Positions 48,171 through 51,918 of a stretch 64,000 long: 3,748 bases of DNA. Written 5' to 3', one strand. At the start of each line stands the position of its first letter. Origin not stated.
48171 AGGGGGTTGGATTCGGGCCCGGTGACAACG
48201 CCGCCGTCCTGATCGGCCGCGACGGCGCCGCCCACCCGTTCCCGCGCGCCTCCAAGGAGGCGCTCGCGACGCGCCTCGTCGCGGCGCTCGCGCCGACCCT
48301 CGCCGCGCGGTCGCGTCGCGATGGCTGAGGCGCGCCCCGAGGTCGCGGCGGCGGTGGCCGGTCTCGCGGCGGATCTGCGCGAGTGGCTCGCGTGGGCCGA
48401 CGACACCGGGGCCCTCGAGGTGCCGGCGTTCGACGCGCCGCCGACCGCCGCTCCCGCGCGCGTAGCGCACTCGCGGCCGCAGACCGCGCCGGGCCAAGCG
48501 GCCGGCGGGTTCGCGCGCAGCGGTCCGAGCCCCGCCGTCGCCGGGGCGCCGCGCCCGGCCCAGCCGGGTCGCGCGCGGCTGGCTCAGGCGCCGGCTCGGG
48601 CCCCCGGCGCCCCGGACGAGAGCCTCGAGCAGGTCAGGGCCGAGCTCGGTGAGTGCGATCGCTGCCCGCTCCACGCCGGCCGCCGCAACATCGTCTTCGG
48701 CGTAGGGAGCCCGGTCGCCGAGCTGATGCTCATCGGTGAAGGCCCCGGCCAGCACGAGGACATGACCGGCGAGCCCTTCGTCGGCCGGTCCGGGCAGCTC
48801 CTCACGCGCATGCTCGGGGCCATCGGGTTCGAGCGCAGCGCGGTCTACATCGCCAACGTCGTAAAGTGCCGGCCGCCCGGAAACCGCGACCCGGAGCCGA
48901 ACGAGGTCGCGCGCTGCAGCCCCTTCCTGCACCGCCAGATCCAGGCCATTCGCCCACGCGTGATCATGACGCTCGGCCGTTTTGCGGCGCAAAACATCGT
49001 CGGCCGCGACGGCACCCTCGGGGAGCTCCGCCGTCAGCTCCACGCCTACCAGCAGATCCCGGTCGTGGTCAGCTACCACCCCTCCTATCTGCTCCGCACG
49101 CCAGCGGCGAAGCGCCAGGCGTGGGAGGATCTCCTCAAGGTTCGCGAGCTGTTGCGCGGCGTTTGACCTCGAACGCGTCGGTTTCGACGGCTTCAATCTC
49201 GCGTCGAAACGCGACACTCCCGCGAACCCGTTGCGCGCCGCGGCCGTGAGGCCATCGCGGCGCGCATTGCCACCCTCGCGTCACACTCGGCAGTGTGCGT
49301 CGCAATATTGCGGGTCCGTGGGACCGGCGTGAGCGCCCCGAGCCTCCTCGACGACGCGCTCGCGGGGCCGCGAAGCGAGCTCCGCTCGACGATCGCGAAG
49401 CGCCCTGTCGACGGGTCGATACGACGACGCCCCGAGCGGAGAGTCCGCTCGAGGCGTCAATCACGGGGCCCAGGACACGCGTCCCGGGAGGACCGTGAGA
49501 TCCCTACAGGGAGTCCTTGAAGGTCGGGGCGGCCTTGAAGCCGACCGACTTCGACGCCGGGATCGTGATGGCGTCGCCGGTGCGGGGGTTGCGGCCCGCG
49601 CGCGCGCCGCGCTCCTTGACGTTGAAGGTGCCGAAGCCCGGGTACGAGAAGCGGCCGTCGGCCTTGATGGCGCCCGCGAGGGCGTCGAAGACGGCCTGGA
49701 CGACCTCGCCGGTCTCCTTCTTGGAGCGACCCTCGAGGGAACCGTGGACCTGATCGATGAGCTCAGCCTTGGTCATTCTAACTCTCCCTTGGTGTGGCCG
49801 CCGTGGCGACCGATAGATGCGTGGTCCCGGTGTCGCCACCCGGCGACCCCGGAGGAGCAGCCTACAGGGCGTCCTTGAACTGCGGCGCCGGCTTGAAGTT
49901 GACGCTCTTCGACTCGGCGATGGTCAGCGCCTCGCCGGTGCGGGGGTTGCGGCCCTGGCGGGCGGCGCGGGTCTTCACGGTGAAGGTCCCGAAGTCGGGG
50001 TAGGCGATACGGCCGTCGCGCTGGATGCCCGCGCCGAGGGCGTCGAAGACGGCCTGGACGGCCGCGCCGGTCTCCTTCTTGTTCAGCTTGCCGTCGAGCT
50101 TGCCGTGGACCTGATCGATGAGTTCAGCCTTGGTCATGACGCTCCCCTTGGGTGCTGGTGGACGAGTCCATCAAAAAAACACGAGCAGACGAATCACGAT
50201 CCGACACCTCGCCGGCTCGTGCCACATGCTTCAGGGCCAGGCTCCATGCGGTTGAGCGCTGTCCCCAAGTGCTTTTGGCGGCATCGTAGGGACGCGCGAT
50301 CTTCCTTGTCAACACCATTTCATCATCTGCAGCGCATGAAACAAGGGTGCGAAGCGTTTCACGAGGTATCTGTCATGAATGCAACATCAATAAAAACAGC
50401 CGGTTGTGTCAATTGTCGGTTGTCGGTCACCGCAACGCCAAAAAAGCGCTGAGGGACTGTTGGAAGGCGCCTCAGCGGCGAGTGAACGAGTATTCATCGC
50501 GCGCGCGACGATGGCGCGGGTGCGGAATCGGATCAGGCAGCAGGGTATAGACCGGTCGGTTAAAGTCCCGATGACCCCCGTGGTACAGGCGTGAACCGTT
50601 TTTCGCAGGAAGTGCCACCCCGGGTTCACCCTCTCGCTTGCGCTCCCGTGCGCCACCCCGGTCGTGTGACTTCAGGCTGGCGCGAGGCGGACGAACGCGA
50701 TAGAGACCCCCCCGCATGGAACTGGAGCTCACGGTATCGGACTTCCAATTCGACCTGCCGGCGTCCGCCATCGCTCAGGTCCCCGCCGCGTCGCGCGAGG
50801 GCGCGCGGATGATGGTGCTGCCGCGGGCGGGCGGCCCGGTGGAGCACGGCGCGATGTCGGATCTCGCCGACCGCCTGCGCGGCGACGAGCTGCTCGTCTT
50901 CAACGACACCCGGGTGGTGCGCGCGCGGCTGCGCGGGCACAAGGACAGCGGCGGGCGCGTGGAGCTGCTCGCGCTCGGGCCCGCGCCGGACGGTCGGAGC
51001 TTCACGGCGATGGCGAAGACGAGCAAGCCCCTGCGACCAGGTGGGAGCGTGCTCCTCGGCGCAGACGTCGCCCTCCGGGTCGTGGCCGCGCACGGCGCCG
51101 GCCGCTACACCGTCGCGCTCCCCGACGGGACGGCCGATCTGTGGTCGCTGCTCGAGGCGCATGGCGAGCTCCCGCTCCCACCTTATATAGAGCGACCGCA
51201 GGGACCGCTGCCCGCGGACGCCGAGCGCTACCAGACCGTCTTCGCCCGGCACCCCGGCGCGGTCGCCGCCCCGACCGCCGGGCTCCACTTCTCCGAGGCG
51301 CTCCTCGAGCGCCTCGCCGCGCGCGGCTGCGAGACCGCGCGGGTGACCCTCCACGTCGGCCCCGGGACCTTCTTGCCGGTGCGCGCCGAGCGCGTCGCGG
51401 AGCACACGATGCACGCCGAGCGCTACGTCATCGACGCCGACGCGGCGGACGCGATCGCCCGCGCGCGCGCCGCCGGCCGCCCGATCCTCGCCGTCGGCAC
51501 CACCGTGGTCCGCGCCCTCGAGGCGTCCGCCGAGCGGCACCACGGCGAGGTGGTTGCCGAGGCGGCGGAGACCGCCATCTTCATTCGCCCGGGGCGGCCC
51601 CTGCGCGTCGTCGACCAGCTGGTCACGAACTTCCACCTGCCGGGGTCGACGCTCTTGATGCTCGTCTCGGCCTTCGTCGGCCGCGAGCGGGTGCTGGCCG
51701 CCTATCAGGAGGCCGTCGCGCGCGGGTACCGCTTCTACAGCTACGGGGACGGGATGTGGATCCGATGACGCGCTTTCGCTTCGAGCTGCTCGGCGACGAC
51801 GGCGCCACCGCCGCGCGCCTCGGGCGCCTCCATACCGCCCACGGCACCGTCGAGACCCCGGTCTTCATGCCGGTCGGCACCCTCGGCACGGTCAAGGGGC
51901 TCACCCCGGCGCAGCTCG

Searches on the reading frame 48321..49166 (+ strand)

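Call 87: search_protein_families(library=pfam, proteins=[window:48321-49166:+], max_evalue=0.001)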
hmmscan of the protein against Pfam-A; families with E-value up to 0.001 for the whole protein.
window:48321-49166:+ (281 aa): 1 family
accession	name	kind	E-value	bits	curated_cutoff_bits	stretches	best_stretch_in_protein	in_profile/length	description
PF03167.25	UDG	-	1.8e-40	138.8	24.3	1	126-271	1-140/141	Uracil DNA glycosylase superfamily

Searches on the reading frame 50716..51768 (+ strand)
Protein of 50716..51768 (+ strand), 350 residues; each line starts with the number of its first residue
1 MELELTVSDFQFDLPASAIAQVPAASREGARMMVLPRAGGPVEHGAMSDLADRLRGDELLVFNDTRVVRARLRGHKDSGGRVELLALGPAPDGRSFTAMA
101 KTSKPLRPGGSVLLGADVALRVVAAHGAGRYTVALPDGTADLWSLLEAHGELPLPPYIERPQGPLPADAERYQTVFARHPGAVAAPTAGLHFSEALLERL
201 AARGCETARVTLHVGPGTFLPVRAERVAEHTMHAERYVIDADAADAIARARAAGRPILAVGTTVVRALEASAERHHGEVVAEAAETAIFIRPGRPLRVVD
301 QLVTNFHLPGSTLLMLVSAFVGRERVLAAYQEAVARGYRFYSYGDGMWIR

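Call 87: search_protein_families(library=pfam, proteins=[window:50716-51768:+], max_evalue=0.001)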
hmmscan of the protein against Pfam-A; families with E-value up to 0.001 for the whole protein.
window:50716-51768:+ (350 aa): 1 family
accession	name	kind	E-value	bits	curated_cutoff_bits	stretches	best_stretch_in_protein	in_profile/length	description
PF02547.20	Queuosine_synth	-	3.6e-119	398.1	25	1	7-349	1-322/322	Queuosine biosynthesis protein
